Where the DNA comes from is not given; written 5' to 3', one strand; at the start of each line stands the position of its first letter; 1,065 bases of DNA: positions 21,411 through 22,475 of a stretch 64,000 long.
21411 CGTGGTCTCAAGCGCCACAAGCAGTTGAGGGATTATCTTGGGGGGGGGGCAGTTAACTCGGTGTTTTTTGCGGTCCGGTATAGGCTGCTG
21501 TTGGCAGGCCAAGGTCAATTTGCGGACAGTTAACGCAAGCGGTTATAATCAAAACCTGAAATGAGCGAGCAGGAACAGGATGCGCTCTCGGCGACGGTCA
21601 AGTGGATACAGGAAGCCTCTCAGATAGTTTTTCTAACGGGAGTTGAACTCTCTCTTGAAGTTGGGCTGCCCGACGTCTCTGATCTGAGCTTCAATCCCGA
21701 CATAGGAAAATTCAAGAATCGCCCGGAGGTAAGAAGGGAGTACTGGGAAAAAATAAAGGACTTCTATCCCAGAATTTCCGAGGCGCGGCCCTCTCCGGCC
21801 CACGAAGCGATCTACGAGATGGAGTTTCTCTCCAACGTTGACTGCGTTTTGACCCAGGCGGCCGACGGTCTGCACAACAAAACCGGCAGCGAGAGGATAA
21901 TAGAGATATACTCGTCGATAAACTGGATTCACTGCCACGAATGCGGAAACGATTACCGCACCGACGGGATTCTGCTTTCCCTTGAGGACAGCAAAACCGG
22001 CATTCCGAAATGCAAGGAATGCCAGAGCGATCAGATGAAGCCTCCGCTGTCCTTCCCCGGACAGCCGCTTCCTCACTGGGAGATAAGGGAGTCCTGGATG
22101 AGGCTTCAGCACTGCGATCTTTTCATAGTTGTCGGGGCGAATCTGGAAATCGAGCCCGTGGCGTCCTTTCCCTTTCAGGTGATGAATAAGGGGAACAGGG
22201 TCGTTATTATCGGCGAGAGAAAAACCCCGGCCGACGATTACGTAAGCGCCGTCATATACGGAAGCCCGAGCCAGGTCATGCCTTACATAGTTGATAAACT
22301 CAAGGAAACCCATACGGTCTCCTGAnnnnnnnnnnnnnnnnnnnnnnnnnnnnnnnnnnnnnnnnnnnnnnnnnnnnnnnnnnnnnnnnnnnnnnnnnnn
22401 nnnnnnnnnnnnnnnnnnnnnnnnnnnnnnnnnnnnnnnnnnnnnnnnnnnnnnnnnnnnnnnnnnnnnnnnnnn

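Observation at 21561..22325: Sirtuin-fold protein that has lost its NAD-binding and catalytic residues but keeps the zinc ribbon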

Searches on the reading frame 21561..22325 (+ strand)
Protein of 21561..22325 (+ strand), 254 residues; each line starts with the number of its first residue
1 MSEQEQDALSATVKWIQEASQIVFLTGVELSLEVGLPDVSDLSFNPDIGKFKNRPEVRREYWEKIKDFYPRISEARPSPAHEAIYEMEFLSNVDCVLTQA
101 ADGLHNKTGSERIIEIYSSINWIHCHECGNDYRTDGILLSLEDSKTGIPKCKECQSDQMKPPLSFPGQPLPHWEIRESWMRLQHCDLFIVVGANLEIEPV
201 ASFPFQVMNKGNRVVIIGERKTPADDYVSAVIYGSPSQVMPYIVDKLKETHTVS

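Call 3: search_protein_families(library=pfam, proteins=[window:21561-22325:+], max_evalue=0.01)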
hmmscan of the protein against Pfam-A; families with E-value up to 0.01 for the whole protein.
window:21561-22325:+ (254 aa): 1 family
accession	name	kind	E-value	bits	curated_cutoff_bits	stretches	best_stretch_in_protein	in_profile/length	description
PF02146.23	SIR2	-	3.8e-24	86.1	24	1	49-199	33-180/180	Sir2 family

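Call 4: search_protein_families(library=ncbifam, proteins=[window:21561-22325:+], max_evalue=0.01)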
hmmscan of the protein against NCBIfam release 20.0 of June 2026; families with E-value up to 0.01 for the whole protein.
window:21561-22325:+ (254 aa): 7 families
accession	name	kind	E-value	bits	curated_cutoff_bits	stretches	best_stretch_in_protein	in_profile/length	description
NF001753.0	PRK00481.1-3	subfamily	8.5e-42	142.8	243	1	11-250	5-250/252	NAD-dependent protein deacylase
NF040867.1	prot_deacyl_CobB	equivalog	1.5e-41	142.2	320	1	13-246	4-241/242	NAD-dependent protein deacetylase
NF010736.0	PRK14138.1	equivalog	2.9e-32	111.9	395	1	13-228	5-222/244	NAD-dependent deacetylase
NF001752.0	PRK00481.1-1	equivalog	1.5e-29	103.3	221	1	11-241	6-237/242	NAD-dependent protein deacylase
NF001754.0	PRK00481.1-4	equivalog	2.2e-29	102.3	252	1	10-239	6-236/244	NAD-dependent protein deacylase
NF003738.0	PRK05333.1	equivalog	2e-26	92.6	305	2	4-137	11-150/295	NAD-dependent protein deacetylase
NF001755.0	PRK00481.1-5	equivalog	2.9e-13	49.4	318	1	51-251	81-273/278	Sir2 family NAD+-dependent deacetylase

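Call 5: search_solved_structures(query=window:21561-22325:+, max_evalue=0.001, show_alignments=3)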
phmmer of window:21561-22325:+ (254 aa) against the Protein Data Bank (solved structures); distinct sequences matched with E-value up to 0.001: 99 (the best 60 are shown).
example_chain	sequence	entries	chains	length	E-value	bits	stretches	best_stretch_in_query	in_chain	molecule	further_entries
1ma3_A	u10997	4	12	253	1.5e-34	122.7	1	14-249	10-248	Transcriptional regulatory protein, Sir2 family | NAD-dependent deacetylase 2 | NAD-dependent protein deacylase 2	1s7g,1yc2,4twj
1m2n_A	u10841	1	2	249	3.8e-26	95.2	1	13-248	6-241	Silent Information Regulator 2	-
2h4h_A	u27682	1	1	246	1.4e-25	93.3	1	17-229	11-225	NAD-dependent deacetylase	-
1m2k_A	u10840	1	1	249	3.2e-25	92.1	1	13-248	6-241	Silent Information Regulator 2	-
1yc5_A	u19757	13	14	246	7e-25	91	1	17-229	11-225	NAD-dependent deacetylase | NAD-DEPENDENT PROTEIN DEACETYLASE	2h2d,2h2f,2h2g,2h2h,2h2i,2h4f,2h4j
1m2g_A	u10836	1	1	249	8.2e-25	90.8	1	13-248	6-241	Silent Information Regulator 2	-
4twi_A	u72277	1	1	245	9e-25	90.7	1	13-246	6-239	NAD-dependent protein deacylase 1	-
1ici_A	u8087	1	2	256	9.2e-25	90.6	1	13-246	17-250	TRANSCRIPTIONAL REGULATORY PROTEIN, SIR2 FAMILY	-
1m2h_A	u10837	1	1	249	2.1e-24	89.4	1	13-248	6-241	Silent Information Regulator 2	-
2h59_A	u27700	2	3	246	2.5e-24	89.2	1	17-229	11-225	NAD-dependent deacetylase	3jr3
1m2j_A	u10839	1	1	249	7.8e-24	87.6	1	13-248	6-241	Silent Information Regulator 2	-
4if6_A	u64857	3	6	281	2.3e-15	59.9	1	27-216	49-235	NAD-dependent protein deacetylase sirtuin-1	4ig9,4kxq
4i5i_A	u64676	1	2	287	3.8e-15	59.1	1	27-216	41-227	NAD-dependent protein deacetylase sirtuin-1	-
4zzh_A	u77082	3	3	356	6.2e-15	58.4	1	9-216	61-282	NAD-dependent protein deacetylase sirtuin-1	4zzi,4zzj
5btr_A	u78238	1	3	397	1e-14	57.7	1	9-216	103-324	NAD-dependent protein deacetylase sirtuin-1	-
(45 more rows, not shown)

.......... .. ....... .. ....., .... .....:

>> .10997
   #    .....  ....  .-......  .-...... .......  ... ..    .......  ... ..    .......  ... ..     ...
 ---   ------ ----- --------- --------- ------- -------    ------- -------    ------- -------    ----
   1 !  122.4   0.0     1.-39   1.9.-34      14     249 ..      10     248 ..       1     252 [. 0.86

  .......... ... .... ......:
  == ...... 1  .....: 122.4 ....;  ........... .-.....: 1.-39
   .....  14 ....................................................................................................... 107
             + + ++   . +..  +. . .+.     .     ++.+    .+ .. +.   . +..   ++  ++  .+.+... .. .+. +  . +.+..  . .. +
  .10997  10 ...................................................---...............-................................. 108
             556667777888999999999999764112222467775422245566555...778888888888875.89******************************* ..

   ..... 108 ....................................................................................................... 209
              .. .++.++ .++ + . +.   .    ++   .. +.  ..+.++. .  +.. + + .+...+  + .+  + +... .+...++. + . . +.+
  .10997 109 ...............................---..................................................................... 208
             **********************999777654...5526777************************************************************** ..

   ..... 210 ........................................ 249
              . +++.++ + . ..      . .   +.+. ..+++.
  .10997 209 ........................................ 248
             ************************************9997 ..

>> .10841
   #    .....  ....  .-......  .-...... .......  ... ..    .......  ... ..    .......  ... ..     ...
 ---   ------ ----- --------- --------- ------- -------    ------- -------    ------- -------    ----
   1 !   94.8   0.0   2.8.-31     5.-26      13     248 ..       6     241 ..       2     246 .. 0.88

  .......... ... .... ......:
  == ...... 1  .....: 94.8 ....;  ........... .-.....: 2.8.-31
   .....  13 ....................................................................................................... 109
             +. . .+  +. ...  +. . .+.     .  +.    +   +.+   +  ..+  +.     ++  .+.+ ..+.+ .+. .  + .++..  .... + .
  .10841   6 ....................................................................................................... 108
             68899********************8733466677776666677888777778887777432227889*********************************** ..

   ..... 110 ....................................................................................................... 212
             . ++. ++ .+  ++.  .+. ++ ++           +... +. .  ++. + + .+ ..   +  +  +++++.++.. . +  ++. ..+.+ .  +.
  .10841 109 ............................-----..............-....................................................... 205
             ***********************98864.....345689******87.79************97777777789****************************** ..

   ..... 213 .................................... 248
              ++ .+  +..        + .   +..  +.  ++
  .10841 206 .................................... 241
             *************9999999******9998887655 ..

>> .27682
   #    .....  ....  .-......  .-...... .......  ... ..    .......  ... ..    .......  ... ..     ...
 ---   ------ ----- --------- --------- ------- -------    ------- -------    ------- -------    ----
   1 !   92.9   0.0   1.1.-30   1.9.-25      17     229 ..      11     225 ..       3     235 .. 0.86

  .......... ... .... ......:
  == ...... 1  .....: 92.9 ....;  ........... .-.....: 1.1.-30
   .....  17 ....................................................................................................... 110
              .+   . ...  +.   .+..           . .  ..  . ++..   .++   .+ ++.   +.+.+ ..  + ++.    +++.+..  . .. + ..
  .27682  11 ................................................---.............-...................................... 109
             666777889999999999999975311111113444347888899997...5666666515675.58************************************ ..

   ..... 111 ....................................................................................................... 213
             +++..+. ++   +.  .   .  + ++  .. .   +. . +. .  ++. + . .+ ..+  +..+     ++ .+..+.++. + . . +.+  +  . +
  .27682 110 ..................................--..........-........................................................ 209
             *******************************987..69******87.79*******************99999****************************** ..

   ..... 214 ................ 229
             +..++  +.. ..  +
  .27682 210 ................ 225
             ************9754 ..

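Call 6: find_homologous_proteins(query=window:21561-22325:+, max_evalue=1e-10)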
Query window:21561-22325:+ (254 aa): 47 proteins with E <= 1e-10 among 201 candidates.
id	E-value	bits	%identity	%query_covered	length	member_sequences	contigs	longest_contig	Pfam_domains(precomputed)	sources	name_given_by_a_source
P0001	2.5e-145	501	84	100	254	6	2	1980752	PF02146.24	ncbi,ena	-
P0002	2.0e-142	491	82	100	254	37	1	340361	PF02146.24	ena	-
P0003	2.1e-141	488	82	100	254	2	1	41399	PF02146.24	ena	-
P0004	7.8e-116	404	70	98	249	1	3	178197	PF02146.24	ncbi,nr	ncbi:MAG: hypothetical protein GTO02_08185 [Candidatus Dadabacteria bacterium]|nr:hypothetical prote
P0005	2.7e-115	402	70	98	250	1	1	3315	PF02146.24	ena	-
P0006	9.7e-113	394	67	98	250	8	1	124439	PF02146.24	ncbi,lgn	-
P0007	1.7e-112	393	69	99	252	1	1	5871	PF02146.24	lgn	-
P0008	1.0e-111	390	67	98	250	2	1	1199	PF02146.24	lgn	-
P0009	3.1e-111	389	66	99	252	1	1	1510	PF02146.24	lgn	-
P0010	1.1e-109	384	64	98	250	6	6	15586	PF02146.24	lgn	-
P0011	1.6e-109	383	65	98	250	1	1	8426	PF02146.24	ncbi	ncbi:MAG: SIR2 family NAD-dependent protein deacylase [Thermodesulfobacteriota bacterium]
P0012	3.2e-106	372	62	99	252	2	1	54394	PF02146.24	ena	-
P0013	3.7e-106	372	64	99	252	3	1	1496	PF02146.24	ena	-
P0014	1.5e-105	370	63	99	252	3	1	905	PF02146.24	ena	-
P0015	3.2e-103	363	61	99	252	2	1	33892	PF02146.24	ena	-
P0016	3.2e-103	363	62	99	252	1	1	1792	PF02146.24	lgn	-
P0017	4.5e-103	362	60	99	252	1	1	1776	PF02146.24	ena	-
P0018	6.1e-101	355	59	99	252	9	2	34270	PF02146.24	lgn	-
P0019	6.9e-100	352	59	99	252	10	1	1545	PF02146.24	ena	-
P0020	3.0e-99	350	62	98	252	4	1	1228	PF02146.24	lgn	-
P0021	3.8e-98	346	58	99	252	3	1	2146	PF02146.24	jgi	jgi:NAD-dependent deacetylase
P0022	6.6e-98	345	58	99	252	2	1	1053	PF02146.24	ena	-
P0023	1.3e-97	344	56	99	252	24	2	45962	PF02146.24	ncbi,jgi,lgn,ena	-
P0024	1.6e-97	344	60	98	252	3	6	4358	PF02146.24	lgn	-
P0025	3.1e-97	343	58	99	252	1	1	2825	PF02146.24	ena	-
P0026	4.0e-97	343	60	92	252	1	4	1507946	PF02146.24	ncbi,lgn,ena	-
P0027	1.0e-95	338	60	98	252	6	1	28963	PF02146.24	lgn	-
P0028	3.9e-94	333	58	99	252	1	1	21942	PF02146.24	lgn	-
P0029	8.0e-91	322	55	98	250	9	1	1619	PF02146.24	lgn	-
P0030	1.5e-88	314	53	99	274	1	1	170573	PF02146.24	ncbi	-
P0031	2.0e-85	304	51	97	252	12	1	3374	PF02146.24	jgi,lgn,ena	-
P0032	3.9e-85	303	53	98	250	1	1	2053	PF02146.24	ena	-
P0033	1.0e-83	299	50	99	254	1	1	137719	PF02146.24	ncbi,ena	-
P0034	1.5e-81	292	49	99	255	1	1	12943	PF02146.24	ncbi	-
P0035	3.3e-81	290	49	99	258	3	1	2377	PF02146.24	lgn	-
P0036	7.2e-81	289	50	99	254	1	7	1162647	PF02146.24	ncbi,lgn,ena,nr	ncbi:MAG: hypothetical protein GKS04_00055 [Candidatus Mycalebacterium zealandia]|nr:MAG: hypothetic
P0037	7.3e-81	289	50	99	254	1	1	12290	PF02146.24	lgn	-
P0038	9.1e-80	286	49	98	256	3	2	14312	PF02146.24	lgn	-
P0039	1.7e-79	285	47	99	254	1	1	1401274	PF02146.24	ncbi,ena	-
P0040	1.8e-79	285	47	98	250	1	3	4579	PF02146.24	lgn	-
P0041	2.8e-79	284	49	99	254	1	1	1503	PF02146.24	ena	-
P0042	7.9e-79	283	49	99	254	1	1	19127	PF02146.24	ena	-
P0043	4.2e-78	280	48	92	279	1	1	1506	PF02146.24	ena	-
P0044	4.3e-76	274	48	97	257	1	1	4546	PF02146.24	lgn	-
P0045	2.8e-75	271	47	99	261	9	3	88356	PF02146.24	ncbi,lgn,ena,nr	ncbi:MAG: hypothetical protein OXF42_06925 [Candidatus Dadabacteria bacterium]|nr:hypothetical prote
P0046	4.5e-74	267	47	99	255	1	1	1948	PF02146.24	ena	-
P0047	8.0e-71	256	76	59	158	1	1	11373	PF02146.24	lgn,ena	-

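Call 11: find_related_loci(query=A1, collection=genome_contigs, flank=10000)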
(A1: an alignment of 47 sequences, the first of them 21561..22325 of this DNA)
Query A1 (254 aa) in genome_contigs; peptide patterns used: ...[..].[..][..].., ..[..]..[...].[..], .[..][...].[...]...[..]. (x = any residue, [..] = any of these).
143 stretches matched a pattern; 74 encode a relative of the query (tblastn E <= 1e-3); 74 distinct loci.
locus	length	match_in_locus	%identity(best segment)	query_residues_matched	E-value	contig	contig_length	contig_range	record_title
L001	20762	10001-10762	98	1-254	2e-172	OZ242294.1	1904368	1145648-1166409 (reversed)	MAG: Thermodesulfobacteriota bacterium isolate dbd6f23f-7201-4405-b442-69d0362d048f genome assembly, chromosome: 1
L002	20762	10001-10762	98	1-254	1e-171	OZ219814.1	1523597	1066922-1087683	MAG: Thermodesulfobacteriota bacterium isolate 4e20cc59-495a-4000-abf0-89ce236daca8 genome assembly, chromosome: 4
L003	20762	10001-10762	96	1-254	2e-170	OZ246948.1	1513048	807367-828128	MAG: Thermodesulfobacteriota bacterium isolate d696c60b-6efb-4378-b5c3-90a1f47793ec genome assembly, chromosome: 1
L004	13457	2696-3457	96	1-254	4e-170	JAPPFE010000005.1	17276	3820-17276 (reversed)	MAG: Candidatus Dadabacteria bacterium isolate RHO1_bin_23 NODE_4967_length_17276_cov_41.307706, whole genome shotgun se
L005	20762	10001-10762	96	1-254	1e-169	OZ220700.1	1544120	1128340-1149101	MAG: Thermodesulfobacteriota bacterium isolate c78cfef9-89c4-44c9-956d-f6b471e4c892 genome assembly, chromosome: 1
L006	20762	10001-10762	96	1-254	1e-169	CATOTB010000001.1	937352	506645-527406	MAG: Candidatus Dadabacteria bacterium isolate 53d7d3e8-6880-4aca-9e2b-20875a3a41b8 genome assembly, contig: contig_1, w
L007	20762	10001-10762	96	1-254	6e-170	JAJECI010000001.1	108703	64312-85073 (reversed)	MAG: Candidatus Dadabacteria bacterium isolate jk18xAbins.11 k141_1595055, whole genome shotgun sequence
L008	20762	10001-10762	96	1-254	1e-169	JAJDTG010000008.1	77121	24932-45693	MAG: Candidatus Dadabacteria bacterium isolate jk18x11bins.6 k141_858176, whole genome shotgun sequence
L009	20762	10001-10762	95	1-254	4e-169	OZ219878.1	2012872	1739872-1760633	MAG: Thermodesulfobacteriota bacterium isolate 5b8d878f-b741-4c1d-a9b4-bc29eff46044 genome assembly, chromosome: 1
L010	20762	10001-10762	96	1-254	9e-169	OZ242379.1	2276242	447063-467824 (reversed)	MAG: Thermodesulfobacteriota bacterium isolate 9d136334-0537-4e9a-b9f8-abb272cb9b29 genome assembly, chromosome: 1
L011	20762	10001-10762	95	1-254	2e-168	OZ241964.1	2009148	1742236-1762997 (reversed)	MAG: Thermodesulfobacteriota bacterium isolate f5ee5f3d-b5e6-4f91-bea9-ad3977f1f42d genome assembly, chromosome: 1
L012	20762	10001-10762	95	1-254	2e-168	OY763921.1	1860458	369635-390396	MAG: Thermodesulfobacteriota bacterium isolate 558d1e46-7206-424d-903a-c7a0170f7b97 genome assembly, chromosome: 1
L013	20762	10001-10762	95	1-254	1e-168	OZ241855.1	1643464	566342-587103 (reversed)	MAG: Thermodesulfobacteriota bacterium isolate bf97cff6-840b-426a-aed0-598d6d542999 genome assembly, chromosome: 1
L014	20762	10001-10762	94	1-254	5e-168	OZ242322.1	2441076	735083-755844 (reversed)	MAG: Thermodesulfobacteriota bacterium isolate 3e42ac3d-59cd-46c6-8b9e-c6275ce6f8c4 genome assembly, chromosome: 1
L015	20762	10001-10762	94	1-254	7e-168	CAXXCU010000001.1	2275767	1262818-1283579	MAG: Thermodesulfobacteriota bacterium isolate 4efedf9e-3e77-46ca-ab62-2aefeacd466c genome assembly, contig: contig_1, w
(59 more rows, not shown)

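Call 13: search_protein_representatives(protein=window:21561-22325:+)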
Query: 254 residues. Proteins with E-value up to 0.001 (for the whole library): 5974; up to 1e-10: 1383; up to 1e-30: 6. The best 150 are listed.
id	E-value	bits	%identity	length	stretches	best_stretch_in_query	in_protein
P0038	2.9e-80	285.7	49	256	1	4-253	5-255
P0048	8.3e-56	205.5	46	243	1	67-249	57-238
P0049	3.1e-32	128.3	33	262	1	10-249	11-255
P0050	3.1e-32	128.3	34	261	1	9-249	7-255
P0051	5.9e-32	127.4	34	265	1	7-248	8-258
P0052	9.1e-31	123.5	34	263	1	16-248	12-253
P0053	2.3e-30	122.2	32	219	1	58-250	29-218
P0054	2.5e-30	122.0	34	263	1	16-245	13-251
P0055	1.0e-29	120.0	32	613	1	14-249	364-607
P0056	1.7e-29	119.3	31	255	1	8-248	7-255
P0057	1.9e-29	119.1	30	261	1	13-244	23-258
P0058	4.0e-29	118.1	32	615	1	14-243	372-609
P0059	1.5e-28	116.2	31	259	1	6-249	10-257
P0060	2.5e-28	115.5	47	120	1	7-122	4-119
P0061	4.2e-28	114.7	32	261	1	14-250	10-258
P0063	9.8e-28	113.5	31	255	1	7-250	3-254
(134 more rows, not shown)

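Call 19: predict_structure(alignment_id=A1)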
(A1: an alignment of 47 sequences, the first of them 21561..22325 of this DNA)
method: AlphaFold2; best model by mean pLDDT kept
length: 254 residues; sequences in the alignment: 47
mean_pLDDT: 93.1   pTM: 0.89
mean pLDDT of the five models: 93.1, 93.0, 92.9, 91.8, 89.3
residues with pLDDT >= 90: 219; 70-90: 26; 50-70: 3; < 50: 6
segments of 3 or more residues with pLDDT < 50: 1-5
pLDDT, mean of each block of 10 residues (from residue 1): 64 97 97 93 93 96 94 96 98 97 96 93 95 93 89 94 88 90 97 94 96 97 96 98 95 63
secondary structure, 60 per line:
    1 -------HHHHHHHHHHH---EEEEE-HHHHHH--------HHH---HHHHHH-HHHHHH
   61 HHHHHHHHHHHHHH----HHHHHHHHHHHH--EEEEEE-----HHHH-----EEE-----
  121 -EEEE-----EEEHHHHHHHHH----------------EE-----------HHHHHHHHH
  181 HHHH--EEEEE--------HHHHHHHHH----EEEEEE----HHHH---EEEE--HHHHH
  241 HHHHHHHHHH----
elements in order: H8-18 E22-26 H28-33 H48-53 H55-74 H79-90 E93-98 H104-107 E113-115 E122-125 E131-133 H134-142 H172-184 E187-191 H200-208 E213-218 H223-226 E230-233 H236-250
